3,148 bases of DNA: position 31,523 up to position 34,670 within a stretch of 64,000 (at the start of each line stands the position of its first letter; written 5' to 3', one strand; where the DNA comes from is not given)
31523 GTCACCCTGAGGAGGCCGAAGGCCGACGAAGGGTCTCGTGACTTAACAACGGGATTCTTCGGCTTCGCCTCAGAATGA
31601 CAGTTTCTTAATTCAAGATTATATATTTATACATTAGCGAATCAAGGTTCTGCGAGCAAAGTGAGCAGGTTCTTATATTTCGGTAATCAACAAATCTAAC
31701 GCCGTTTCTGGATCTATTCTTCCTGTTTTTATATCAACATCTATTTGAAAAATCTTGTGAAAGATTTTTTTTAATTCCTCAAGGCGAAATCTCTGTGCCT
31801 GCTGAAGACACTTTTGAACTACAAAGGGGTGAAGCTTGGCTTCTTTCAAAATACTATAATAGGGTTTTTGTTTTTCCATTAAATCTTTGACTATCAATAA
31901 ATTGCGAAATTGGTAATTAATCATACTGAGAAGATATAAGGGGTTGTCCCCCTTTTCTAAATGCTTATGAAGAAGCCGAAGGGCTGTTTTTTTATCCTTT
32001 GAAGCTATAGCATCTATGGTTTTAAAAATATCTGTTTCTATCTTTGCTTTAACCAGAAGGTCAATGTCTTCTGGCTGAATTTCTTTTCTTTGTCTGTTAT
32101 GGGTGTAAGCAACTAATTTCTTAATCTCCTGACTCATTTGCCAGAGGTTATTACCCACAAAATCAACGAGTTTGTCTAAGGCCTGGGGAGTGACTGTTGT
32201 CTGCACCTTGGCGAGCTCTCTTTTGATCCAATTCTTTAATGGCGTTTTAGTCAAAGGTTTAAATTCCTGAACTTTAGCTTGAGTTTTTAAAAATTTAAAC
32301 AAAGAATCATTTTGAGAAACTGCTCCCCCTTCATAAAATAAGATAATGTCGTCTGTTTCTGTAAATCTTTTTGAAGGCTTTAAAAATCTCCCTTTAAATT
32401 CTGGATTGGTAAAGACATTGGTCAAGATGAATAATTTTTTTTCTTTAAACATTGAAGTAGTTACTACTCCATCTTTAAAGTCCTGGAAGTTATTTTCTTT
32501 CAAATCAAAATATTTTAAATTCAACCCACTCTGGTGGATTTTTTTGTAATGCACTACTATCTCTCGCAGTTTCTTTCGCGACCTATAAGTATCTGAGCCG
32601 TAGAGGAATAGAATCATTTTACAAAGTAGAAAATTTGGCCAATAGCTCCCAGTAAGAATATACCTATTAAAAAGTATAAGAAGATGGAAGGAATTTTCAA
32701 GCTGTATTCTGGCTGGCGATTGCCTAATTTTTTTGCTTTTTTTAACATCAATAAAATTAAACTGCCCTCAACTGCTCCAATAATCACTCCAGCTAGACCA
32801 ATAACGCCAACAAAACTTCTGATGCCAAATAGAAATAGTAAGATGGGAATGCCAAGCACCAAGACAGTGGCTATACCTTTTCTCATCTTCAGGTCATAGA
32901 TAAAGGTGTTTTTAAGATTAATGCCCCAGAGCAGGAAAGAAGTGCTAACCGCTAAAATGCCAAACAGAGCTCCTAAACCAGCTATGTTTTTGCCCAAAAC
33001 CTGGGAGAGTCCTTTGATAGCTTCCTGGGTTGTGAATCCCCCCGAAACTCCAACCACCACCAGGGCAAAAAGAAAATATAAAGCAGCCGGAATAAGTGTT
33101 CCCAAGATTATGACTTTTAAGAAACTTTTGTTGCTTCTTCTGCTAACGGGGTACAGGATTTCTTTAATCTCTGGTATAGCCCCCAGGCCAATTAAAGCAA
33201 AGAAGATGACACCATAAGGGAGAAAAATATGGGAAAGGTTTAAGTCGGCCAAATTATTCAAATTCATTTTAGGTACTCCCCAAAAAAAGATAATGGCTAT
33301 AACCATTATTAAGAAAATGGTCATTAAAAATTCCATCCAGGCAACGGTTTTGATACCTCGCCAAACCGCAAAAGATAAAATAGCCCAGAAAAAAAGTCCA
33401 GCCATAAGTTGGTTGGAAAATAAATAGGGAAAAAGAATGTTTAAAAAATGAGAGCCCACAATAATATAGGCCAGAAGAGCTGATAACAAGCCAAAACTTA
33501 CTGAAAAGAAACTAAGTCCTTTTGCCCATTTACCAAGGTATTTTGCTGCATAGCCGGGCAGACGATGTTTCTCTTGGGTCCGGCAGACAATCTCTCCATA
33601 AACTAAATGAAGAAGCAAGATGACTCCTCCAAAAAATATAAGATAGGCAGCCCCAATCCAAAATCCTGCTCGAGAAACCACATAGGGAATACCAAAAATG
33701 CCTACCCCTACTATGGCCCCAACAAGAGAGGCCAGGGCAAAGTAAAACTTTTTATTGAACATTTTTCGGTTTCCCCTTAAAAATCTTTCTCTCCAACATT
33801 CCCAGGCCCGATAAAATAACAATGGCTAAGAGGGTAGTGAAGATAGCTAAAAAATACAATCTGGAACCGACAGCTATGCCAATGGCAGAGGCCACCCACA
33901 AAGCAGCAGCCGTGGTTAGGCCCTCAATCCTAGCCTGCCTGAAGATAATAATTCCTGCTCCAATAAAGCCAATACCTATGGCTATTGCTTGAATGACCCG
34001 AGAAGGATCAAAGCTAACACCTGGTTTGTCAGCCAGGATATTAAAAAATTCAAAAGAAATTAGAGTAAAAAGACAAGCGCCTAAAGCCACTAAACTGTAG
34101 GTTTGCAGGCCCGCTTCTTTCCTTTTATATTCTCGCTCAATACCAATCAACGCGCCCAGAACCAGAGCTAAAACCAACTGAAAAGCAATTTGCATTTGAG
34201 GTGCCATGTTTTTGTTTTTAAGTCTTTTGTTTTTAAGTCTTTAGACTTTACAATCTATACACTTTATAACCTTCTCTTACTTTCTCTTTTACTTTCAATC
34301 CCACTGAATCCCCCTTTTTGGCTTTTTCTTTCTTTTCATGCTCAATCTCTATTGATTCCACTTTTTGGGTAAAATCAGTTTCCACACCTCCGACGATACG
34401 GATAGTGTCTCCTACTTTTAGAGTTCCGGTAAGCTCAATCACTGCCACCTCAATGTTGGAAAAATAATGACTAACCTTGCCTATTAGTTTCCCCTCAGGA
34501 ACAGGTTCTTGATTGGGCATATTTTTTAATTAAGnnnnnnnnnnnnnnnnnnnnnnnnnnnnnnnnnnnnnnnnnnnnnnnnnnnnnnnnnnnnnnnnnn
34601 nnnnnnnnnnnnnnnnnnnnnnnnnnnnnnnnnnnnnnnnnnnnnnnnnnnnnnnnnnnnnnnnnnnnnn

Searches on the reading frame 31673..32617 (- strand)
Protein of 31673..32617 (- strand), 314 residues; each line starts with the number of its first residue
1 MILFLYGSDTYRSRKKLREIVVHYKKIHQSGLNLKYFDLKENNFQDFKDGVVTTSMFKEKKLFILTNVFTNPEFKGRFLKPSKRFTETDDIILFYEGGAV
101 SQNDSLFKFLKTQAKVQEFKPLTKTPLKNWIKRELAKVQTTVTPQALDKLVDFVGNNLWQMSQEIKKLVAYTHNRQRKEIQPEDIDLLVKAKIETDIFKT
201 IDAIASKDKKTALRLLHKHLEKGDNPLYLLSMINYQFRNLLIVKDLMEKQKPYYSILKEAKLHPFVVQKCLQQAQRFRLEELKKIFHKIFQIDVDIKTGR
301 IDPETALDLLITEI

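Call 8: search_protein_families(library=pfam, proteins=[window:31673-32617:-])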
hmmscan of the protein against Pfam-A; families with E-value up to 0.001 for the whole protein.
window:31673-32617:- (314 aa): 3 families
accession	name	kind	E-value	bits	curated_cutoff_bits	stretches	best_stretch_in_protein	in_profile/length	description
PF21694.2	DNA_pol3_delta_C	-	2.9e-32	111.7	27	1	194-313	1-120/121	DNA polymerase III delta subunit, C-terminal domain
PF06144.19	DNA_pol3_delta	-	1.8e-06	28.4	21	1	4-119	2-123/124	DNA polymerase III, delta subunit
PF15511.12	CENP-T_C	-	0.00047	20.6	28.1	0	133-206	22-91/108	Centromere kinetochore component CENP-T histone fold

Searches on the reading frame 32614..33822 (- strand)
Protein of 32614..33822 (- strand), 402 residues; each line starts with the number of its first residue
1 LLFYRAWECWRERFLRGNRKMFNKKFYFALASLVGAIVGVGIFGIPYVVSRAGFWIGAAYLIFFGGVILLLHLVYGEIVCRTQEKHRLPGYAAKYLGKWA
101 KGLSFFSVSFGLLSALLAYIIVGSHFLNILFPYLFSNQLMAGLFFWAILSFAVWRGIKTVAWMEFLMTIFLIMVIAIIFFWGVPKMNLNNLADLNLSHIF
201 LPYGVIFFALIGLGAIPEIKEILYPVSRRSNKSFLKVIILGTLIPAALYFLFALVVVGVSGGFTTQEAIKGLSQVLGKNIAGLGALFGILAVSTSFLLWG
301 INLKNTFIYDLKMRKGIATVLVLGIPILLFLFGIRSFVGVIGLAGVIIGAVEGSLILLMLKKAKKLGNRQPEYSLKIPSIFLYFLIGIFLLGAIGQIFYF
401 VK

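Call 8: search_protein_families(library=pfam, proteins=[window:32614-33822:-])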
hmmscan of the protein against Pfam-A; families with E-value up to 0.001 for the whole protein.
window:32614-33822:- (402 aa): 3 families
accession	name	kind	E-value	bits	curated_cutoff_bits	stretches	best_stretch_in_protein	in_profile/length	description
PF03222.19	Trp_Tyr_perm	-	5.9e-21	75.5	22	1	31-389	10-386/393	Tryptophan/tyrosine permease family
PF01490.24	Aa_trans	-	1.4e-08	34.3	25.6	1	29-256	8-250/410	Transmembrane amino acid transporter protein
PF13520.12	AA_permease_2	-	4.1e-07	29.7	27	1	30-303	7-289/427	Amino acid permease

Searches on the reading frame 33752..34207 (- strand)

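Call 8: search_protein_families(library=pfam, proteins=[window:33752-34207:-])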
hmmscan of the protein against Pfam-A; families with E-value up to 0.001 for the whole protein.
window:33752-34207:- (151 aa): 1 family
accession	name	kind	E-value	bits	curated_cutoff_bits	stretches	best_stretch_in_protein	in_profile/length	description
PF02308.21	MgtC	-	4.8e-38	130.7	31.4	1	11-140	1-120/121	MgtC family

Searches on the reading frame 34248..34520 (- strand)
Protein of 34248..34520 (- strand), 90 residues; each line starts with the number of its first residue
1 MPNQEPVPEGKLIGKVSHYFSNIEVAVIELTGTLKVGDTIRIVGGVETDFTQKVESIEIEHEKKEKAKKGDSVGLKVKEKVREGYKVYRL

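Call 8: search_protein_families(library=pfam, proteins=[window:34248-34520:-])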
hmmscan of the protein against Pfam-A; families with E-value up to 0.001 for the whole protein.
window:34248-34520:- (90 aa): 2 families
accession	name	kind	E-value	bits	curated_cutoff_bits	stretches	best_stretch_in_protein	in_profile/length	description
PF03144.31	GTP_EFTU_D2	-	2.8e-09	37.7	30.3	1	31-79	10-60/73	Elongation factor Tu domain 2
PF16325.11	Peptidase_U32_C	-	0.00032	21.2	28.2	1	12-84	5-79/83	Peptidase family U32 C-terminal domain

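Call 54: search_solved_structures(query=window:34248-34520:-, max_evalue=1)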
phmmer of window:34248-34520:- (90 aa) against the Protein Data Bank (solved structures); distinct sequences matched with E-value up to 1: 23.
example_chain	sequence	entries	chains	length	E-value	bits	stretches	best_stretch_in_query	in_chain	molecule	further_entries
1jny_A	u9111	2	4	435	0.012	19.8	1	28-79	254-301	Elongation factor 1-alpha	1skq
9kn6_5B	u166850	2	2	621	0.022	18.9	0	53-83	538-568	Eukaryotic translation initiation factor 5B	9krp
4ujc_AB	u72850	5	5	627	0.031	18.4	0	53-83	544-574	EIF5B | Eukaryotic translation initiation factor 5B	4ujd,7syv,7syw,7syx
7tql_1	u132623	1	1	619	0.041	18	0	53-83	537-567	Eukaryotic translation initiation factor 5B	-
5o8w_A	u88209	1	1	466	0.053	17.7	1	31-79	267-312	Elongation factor 1-alpha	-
1f60_A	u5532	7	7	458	0.054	17.6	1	31-79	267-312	ELONGATION FACTOR EEF1A | ELONGATION FACTOR 1-ALPHA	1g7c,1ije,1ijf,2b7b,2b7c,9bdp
3wy9_A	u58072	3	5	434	0.058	17.6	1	28-79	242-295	Elongation factor 1-alpha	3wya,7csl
5lzs_jj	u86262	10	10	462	0.088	17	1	28-79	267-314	Elongation factor 1-alpha 1 | eEF1A | eukaryotic elongation factor 1A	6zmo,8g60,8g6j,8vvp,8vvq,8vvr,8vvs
9b0s_CF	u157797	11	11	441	0.093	16.9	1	28-79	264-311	Putative elongation factor 1-alpha-like 3 | Elongation factor 1-alpha 1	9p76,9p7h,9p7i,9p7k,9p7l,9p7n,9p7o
8g5z_EF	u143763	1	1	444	0.094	16.9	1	28-79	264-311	Elongation factor 1-alpha 1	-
1p1d_A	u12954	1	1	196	0.15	16.2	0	26-62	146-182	Glutamate receptor interacting protein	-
6ra9_A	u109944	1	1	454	0.17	16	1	31-79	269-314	Elongation factor 1-alpha 2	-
4c0s_A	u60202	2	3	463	0.18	16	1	31-79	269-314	ELONGATION FACTOR 1-ALPHA 2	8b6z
6ra9_B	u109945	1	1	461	0.18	16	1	31-79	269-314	Elongation factor 1-alpha 2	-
3elg_A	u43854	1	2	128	0.26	15.5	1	3-65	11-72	uncharacterized periplasmic protein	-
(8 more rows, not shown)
